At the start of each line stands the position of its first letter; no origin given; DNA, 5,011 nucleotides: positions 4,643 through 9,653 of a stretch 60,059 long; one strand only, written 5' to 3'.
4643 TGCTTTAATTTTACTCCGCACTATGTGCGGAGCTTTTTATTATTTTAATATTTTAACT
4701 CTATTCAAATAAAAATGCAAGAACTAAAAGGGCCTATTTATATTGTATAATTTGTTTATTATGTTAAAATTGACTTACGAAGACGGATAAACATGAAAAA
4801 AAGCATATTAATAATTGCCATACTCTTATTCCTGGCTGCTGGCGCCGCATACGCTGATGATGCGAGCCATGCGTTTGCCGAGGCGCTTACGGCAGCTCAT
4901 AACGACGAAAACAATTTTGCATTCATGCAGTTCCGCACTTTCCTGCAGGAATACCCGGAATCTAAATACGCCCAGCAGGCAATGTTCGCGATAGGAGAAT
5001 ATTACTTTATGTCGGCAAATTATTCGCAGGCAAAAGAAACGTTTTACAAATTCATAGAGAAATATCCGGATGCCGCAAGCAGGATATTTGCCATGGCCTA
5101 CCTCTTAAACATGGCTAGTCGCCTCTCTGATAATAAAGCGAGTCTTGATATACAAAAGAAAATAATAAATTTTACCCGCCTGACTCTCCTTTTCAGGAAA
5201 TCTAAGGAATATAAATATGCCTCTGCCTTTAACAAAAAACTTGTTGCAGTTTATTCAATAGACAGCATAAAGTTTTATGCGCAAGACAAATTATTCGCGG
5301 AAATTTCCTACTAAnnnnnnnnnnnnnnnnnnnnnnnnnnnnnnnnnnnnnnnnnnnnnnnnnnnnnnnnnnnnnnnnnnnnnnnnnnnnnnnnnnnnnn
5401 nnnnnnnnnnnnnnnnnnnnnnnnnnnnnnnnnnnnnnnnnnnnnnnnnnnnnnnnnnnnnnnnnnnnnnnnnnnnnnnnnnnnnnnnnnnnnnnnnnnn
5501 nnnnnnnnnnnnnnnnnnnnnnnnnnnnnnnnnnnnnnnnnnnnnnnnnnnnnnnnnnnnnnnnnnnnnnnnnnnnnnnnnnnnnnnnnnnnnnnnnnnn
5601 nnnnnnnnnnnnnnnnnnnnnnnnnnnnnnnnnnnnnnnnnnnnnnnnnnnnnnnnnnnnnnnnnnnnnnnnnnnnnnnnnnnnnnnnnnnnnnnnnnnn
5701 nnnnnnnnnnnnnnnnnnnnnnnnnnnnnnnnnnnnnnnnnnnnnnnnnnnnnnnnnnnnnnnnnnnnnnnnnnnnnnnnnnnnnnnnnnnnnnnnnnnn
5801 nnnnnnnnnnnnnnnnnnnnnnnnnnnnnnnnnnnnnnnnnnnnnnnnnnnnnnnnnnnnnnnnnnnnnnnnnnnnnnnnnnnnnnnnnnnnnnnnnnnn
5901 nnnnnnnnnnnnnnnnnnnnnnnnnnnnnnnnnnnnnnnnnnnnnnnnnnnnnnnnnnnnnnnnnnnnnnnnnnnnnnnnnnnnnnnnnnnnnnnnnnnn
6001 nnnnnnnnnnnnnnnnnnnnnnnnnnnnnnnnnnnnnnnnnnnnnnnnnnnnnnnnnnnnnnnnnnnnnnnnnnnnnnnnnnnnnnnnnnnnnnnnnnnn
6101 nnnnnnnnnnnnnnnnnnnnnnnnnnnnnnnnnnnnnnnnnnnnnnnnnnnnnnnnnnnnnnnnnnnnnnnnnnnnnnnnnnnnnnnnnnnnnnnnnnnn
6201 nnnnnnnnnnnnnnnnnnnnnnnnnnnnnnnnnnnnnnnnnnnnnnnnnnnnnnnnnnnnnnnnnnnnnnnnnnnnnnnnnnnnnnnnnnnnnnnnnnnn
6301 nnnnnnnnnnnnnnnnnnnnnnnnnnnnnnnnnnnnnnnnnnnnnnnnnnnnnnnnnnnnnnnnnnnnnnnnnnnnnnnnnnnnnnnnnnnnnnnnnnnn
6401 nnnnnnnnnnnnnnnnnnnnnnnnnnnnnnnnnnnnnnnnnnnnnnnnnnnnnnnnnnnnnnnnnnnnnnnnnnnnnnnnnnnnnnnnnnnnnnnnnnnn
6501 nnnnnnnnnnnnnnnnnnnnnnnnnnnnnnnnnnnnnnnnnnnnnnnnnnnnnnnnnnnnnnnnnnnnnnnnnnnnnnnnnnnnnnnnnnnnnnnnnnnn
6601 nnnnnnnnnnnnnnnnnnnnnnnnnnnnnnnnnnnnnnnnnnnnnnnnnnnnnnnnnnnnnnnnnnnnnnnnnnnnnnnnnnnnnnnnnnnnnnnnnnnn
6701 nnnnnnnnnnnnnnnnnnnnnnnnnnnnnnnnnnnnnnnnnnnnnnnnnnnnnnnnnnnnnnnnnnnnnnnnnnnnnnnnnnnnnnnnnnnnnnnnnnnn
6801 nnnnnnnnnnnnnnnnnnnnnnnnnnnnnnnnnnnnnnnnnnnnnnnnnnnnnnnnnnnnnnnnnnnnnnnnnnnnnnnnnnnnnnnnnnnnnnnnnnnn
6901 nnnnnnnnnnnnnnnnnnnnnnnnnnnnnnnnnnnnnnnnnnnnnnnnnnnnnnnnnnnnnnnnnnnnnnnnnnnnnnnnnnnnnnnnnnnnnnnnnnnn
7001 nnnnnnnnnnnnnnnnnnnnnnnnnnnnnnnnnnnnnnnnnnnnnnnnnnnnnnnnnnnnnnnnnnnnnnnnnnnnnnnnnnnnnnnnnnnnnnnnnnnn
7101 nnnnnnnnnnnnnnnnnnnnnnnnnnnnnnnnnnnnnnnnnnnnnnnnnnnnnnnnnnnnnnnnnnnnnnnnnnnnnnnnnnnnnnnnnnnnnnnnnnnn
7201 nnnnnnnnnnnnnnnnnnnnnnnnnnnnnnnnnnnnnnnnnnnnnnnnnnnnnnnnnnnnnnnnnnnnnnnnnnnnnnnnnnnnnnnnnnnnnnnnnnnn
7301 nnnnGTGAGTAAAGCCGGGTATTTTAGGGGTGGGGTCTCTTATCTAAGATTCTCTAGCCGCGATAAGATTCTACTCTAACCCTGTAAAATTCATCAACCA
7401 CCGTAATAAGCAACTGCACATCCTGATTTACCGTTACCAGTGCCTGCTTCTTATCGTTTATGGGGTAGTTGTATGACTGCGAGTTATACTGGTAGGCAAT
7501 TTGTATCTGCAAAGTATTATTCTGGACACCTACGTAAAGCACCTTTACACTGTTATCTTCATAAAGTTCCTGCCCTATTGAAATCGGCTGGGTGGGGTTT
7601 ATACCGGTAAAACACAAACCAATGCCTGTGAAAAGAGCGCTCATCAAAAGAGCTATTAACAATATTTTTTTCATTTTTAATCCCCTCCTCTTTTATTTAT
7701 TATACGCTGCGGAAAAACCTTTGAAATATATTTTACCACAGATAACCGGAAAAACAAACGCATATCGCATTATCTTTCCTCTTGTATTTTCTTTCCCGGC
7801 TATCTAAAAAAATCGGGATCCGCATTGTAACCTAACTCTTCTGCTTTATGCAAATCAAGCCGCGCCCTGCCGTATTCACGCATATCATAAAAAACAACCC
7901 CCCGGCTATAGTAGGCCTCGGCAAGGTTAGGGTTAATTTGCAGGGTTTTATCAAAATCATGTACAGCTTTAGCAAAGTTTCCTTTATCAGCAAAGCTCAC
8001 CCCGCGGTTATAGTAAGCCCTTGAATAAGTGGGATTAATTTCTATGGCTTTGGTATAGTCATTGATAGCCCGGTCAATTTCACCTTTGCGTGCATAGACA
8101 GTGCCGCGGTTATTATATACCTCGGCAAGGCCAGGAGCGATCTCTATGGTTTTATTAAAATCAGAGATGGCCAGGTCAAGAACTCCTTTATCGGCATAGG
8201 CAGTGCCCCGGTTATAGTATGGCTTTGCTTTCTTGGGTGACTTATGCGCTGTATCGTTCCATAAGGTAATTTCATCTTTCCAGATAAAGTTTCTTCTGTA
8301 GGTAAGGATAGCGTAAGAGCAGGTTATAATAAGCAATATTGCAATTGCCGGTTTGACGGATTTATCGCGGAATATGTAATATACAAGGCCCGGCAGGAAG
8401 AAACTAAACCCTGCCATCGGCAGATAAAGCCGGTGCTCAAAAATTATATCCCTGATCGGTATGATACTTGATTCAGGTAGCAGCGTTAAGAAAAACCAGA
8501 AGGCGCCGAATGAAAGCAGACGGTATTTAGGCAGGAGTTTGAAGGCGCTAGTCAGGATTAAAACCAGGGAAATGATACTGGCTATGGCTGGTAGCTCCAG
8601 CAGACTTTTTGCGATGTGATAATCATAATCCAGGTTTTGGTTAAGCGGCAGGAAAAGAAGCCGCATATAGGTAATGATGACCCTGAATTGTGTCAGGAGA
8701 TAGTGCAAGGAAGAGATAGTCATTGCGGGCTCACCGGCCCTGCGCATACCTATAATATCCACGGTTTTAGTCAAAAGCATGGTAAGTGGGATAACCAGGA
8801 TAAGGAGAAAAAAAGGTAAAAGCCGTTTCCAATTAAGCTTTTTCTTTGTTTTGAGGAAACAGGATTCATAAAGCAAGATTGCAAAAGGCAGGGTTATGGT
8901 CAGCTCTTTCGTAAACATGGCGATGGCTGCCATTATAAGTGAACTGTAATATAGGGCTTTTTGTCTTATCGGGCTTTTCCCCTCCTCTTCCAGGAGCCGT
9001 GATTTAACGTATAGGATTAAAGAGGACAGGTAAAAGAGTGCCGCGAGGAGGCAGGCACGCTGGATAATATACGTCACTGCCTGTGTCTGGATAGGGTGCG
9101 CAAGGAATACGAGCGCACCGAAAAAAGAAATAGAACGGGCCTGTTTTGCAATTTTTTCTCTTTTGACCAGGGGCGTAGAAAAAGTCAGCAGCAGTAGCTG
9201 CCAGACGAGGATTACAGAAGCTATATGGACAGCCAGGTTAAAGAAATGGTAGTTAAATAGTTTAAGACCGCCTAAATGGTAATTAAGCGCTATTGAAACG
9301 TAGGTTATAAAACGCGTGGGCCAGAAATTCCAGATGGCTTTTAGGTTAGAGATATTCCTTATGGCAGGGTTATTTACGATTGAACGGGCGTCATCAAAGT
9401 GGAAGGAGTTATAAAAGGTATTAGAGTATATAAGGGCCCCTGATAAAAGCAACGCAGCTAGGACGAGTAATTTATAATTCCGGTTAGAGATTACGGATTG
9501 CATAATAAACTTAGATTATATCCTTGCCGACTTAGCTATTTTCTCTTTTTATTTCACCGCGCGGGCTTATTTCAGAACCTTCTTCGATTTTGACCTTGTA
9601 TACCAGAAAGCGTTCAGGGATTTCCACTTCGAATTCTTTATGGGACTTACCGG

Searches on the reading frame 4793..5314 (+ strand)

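Call 75: search_protein_families(library=pfam, proteins=[window:4793-5314:+], max_evalue=0.0001)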
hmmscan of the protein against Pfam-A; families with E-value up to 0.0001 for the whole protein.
window:4793-5314:+ (173 aa): 3 families
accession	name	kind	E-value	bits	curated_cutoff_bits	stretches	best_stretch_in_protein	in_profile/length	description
PF13174.12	TPR_6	-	1.5e-06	28.9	26.3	1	62-93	1-32/33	Tetratricopeptide repeat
PF13525.12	YfiO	-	1.3e-05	25.5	25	1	22-152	3-135/203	Outer membrane lipoprotein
PF09976.15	TPR_21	-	5.2e-05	23.5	25.5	1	20-103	35-118/193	Tetratricopeptide repeat-like domain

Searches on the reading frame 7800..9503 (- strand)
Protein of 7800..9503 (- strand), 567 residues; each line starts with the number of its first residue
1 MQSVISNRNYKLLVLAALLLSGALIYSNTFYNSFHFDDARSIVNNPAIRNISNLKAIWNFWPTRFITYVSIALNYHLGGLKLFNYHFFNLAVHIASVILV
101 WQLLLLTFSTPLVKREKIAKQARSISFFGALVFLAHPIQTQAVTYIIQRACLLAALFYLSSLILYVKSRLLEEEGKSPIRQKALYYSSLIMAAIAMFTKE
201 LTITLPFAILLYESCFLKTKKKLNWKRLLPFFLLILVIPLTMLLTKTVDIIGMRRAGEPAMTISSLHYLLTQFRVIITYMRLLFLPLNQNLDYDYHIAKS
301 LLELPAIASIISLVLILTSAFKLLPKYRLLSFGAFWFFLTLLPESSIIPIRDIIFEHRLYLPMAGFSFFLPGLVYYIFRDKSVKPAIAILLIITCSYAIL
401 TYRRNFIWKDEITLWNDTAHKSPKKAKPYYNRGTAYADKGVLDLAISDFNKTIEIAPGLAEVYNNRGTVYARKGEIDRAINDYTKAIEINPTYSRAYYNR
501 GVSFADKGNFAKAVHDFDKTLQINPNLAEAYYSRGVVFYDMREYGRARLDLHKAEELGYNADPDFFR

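Call 74: search_protein_families(library=pfam, proteins=[window:7800-9503:-], max_evalue=0.0001)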
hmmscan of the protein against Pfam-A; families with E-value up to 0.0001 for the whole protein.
window:7800-9503:- (567 aa): 10 families
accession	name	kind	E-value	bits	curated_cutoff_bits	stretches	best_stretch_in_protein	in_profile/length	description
PF00515.34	TPR_1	-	4.9e-33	112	27.8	2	460-493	1-34/34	Tetratricopeptide repeat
PF07719.23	TPR_2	-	3.2e-26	89.7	27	2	460-493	1-34/34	Tetratricopeptide repeat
PF13414.12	TPR_11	-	6.6e-24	83.8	26.8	3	469-508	3-42/42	TPR repeat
PF13181.12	TPR_8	-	5.3e-20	70.3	25.7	1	460-492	1-33/34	Tetratricopeptide repeat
PF13431.12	TPR_17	-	6.7e-20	70.1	24.4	1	483-514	2-33/34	Tetratricopeptide repeat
PF13424.12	TPR_12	-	1.1e-11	45.2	30.1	1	427-489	4-74/77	Tetratricopeptide repeat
PF13432.12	TPR_16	-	4.3e-11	43.5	32.7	1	466-526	3-63/65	Tetratricopeptide repeat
PF13371.12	TPR_9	-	7.1e-10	39.2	35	0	470-527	5-62/73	Tetratricopeptide repeat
PF13374.12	TPR_10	-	1.2e-05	25.6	27.5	0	460-489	2-31/42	Tetratricopeptide repeat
PF13174.12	TPR_6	-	1.7e-05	25.6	26.3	0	496-526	2-32/33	Tetratricopeptide repeat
